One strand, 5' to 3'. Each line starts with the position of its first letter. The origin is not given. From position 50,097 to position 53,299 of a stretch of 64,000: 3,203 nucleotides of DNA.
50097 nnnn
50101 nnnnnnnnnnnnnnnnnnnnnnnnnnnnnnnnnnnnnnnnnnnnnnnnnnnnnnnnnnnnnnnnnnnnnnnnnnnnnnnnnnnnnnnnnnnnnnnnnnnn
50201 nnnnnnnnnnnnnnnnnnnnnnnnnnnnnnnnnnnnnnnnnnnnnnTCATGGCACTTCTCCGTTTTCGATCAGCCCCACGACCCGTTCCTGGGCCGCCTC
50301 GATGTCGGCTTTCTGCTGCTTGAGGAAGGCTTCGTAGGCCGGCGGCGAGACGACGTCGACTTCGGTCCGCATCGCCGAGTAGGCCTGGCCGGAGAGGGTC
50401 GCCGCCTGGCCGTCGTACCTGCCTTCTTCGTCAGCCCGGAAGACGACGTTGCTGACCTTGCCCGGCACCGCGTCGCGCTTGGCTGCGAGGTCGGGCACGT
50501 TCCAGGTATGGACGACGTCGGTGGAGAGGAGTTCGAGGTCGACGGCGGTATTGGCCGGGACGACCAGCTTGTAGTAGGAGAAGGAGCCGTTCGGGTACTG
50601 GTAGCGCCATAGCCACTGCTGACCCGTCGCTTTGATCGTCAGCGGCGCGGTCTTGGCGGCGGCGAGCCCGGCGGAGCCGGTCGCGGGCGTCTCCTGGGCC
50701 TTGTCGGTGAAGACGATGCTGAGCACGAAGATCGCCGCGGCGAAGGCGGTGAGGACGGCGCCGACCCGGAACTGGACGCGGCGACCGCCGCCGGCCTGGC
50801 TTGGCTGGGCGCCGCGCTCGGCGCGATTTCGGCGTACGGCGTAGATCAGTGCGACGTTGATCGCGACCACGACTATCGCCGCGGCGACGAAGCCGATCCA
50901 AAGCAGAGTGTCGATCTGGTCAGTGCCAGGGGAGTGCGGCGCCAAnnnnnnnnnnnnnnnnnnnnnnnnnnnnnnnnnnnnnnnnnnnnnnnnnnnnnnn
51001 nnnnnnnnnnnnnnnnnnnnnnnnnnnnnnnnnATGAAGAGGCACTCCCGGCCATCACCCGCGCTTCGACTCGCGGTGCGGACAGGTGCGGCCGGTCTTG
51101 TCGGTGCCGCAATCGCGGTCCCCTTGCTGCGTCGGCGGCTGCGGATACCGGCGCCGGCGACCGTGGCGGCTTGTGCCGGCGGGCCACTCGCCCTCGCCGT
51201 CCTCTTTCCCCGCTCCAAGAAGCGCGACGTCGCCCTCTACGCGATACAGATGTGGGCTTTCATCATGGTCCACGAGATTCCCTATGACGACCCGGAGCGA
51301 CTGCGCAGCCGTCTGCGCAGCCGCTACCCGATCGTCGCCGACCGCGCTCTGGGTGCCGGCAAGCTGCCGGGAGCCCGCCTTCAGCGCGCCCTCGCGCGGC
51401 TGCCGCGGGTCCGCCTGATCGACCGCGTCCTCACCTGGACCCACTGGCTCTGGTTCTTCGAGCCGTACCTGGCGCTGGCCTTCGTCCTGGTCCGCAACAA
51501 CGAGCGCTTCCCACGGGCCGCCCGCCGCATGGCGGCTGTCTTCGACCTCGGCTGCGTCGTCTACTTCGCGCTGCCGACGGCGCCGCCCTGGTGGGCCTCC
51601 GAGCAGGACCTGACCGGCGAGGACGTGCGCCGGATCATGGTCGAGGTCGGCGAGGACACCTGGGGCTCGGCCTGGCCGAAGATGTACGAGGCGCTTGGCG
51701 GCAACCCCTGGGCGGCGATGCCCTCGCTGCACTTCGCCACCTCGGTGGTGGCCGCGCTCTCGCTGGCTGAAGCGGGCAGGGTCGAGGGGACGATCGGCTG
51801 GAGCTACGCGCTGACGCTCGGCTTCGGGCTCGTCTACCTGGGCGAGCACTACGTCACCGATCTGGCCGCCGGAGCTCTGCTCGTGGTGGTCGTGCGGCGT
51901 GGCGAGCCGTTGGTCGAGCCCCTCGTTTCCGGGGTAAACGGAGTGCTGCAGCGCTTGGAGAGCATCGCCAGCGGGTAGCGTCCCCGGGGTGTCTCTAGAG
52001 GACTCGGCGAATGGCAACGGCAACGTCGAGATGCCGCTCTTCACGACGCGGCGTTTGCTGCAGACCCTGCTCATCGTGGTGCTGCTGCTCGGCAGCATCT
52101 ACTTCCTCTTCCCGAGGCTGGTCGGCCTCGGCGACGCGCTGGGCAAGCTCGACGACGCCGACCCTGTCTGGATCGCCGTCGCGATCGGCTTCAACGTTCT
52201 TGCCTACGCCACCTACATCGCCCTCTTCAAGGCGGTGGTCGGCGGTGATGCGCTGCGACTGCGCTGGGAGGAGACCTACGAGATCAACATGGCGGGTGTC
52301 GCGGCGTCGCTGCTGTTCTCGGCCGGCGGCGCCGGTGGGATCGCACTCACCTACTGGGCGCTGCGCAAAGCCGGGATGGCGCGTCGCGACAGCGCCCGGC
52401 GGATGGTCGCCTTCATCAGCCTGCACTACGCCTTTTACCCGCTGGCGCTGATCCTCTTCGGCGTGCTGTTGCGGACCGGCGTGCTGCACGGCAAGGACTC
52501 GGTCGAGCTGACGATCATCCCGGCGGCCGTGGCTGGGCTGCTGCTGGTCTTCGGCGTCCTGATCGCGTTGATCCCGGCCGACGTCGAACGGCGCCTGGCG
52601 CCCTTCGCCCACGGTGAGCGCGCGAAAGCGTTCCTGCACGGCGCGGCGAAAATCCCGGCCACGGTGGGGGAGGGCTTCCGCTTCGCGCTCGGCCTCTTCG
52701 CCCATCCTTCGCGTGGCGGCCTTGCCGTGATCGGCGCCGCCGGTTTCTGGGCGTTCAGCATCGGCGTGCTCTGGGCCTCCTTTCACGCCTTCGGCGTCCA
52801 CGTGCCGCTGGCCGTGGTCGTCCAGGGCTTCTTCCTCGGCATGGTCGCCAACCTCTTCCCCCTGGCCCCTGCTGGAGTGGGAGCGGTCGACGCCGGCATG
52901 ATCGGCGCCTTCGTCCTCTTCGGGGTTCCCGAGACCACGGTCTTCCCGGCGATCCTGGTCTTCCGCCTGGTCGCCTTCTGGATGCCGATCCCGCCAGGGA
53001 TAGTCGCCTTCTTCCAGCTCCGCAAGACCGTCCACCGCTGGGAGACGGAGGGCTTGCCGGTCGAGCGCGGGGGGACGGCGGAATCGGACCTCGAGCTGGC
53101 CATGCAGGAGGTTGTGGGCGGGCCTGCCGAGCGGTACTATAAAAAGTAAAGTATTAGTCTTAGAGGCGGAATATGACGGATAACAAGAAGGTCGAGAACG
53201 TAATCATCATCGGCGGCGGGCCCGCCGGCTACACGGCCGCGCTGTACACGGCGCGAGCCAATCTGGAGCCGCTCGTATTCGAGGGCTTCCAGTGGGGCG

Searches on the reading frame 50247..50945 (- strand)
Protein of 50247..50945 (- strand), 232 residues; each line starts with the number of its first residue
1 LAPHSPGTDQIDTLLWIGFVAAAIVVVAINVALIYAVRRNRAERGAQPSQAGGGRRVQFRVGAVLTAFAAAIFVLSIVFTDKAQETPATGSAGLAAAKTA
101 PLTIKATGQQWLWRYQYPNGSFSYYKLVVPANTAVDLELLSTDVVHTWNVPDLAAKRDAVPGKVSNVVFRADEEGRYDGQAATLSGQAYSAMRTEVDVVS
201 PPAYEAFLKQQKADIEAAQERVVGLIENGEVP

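Call 3: search_protein_families(library=pfam, proteins=[window:50247-50945:-], max_evalue=0.01)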
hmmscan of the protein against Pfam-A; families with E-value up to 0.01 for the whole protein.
window:50247-50945:- (232 aa): 2 families
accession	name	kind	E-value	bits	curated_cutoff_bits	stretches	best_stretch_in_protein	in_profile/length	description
PF00116.26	COX2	-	8.3e-20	71.3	22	1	126-197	47-118/120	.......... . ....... subunit II, periplasmic domain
PF13473.12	Cupredoxin_1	-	4.9e-06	27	27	1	117-178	27-89/104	Cupredoxin-like domain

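Call 4: search_protein_families(library=ncbifam, proteins=[window:50247-50945:-], max_evalue=0.01)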
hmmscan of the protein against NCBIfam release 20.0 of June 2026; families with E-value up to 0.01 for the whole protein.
window:50247-50945:- (232 aa): 5 families
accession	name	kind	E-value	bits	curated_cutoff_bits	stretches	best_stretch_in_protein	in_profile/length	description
TIGR02866.1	CoxB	equivalog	2e-39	135.2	147.7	1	8-208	6-201/202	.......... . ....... subunit II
NF050117.1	aa3_CtaC_Actin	exception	9e-27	93.8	250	1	13-209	38-243/244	aa3-type cytochrome oxidase subunit II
TIGR01433.1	CyoA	equivalog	1e-16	61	266.2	1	10-210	28-224/226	ubiquinol oxidase subunit II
NF007816.0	PRK10525.1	equivalog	4.4e-15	55.6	511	1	23-196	52-222/318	cytochrome o ubiquinol oxidase subunit II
TIGR01432.1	QOXA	equivalog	2.9e-14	53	240.95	1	14-211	34-226/227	cytochrome aa3 quinol oxidase subunit II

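Call 6: search_solved_structures(query=window:50247-50945:-, show_alignments=2, max_evalue=0.001)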
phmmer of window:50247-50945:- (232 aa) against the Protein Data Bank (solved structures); distinct sequences matched with E-value up to 0.001: 42.
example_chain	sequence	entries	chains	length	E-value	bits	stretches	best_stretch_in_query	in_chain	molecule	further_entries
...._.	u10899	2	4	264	1e-24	90.9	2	126-212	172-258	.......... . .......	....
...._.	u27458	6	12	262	1.4e-24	90.4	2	126-211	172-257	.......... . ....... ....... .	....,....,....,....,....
3om3_B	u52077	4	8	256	1.6e-24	90.3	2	126-211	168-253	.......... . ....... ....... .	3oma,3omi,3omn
6pw1_B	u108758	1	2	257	1.7e-24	90.2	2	126-211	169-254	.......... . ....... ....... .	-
6ci0_B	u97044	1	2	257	3.5e-24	89.2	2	126-211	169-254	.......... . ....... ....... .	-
1qle_B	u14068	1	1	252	3e-22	82.9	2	127-214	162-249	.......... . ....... POLYPEPTIDE II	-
1ar1_B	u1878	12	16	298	3.3e-22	82.7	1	127-216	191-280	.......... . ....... | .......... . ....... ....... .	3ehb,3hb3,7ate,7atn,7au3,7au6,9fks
2yev_B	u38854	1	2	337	3.2e-20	76.2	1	15-215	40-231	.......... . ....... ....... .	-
4txv_B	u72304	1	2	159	8.5e-18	68.3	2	126-212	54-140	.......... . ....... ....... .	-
4w9z_A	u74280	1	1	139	3.6e-17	66.3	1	99-211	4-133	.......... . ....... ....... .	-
8c8q_B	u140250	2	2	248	5.2e-15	59.2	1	126-210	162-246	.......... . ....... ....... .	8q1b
7jro_b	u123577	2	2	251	6.5e-15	58.9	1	126-211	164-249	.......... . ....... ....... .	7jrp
5z62_B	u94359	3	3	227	9.3e-14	55.1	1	126-199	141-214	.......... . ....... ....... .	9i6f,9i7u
8hcr_E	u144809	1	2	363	3.1e-13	53.4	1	126-214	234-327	CYTOCHROME AA3 SUBUNIT CtaC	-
9w2z_B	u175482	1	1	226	5e-13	52.7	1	126-202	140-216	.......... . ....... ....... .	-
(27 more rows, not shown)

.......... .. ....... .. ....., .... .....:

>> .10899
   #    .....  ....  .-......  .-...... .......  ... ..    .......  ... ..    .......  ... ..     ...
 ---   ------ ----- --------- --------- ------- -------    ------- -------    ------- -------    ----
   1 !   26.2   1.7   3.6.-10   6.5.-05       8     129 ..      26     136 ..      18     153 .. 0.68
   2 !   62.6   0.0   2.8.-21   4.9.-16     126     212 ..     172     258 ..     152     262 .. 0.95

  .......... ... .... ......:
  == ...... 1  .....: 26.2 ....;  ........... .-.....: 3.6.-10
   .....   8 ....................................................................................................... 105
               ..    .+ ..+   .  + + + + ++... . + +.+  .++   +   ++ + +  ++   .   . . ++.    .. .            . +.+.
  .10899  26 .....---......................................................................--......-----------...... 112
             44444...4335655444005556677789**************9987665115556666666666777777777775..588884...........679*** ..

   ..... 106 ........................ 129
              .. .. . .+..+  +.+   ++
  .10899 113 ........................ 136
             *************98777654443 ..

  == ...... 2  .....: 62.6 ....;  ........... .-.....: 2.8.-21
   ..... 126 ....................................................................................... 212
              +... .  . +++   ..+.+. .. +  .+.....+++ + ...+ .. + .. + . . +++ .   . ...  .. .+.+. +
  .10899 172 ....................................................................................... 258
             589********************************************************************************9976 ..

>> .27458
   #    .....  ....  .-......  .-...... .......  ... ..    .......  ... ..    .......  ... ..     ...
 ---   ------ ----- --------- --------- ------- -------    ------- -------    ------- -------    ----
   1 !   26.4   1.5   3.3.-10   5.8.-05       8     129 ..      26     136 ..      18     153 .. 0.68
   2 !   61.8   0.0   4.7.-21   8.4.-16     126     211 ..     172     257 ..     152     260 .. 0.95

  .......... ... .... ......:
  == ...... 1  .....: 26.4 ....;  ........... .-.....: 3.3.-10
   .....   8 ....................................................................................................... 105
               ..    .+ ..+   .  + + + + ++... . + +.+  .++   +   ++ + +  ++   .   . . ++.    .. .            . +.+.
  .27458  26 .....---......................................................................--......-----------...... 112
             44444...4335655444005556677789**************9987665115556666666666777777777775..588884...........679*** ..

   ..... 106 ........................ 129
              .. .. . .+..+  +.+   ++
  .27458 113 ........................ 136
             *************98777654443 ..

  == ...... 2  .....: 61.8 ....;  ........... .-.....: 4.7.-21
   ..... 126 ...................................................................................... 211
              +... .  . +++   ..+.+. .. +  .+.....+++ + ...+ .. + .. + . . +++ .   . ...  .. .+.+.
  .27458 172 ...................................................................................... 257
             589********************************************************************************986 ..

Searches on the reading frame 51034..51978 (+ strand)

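Call 3: search_protein_families(library=pfam, proteins=[window:51034-51978:+], max_evalue=0.01)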
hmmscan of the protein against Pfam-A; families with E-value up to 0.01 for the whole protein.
window:51034-51978:+ (314 aa): 3 families
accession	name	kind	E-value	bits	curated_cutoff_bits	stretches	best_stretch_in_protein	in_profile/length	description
PF14378.12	PAP2_3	-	1.9e-24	87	27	1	129-286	28-186/190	PAP2 superfamily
PF01569.27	PAP2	-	1.7e-05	25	27.2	1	216-285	47-115/130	PAP2 superfamily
PF13531.11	SBP_bac_11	-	0.0098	16.1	25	0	188-276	94-188/227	Bacterial extracellular solute-binding protein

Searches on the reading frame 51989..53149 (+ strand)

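Call 34: search_protein_families(library=pfam, proteins=[window:51989-53149:+], max_evalue=1)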
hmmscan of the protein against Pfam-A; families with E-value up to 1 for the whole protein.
window:51989-53149:+ (386 aa): 1 family
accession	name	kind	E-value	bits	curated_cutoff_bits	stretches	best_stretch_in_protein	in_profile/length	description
PF03706.18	LPG_synthase_TM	-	3.2e-24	86.4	33.4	1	31-337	6-302/302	Lysylphosphatidylglycerol synthase TM region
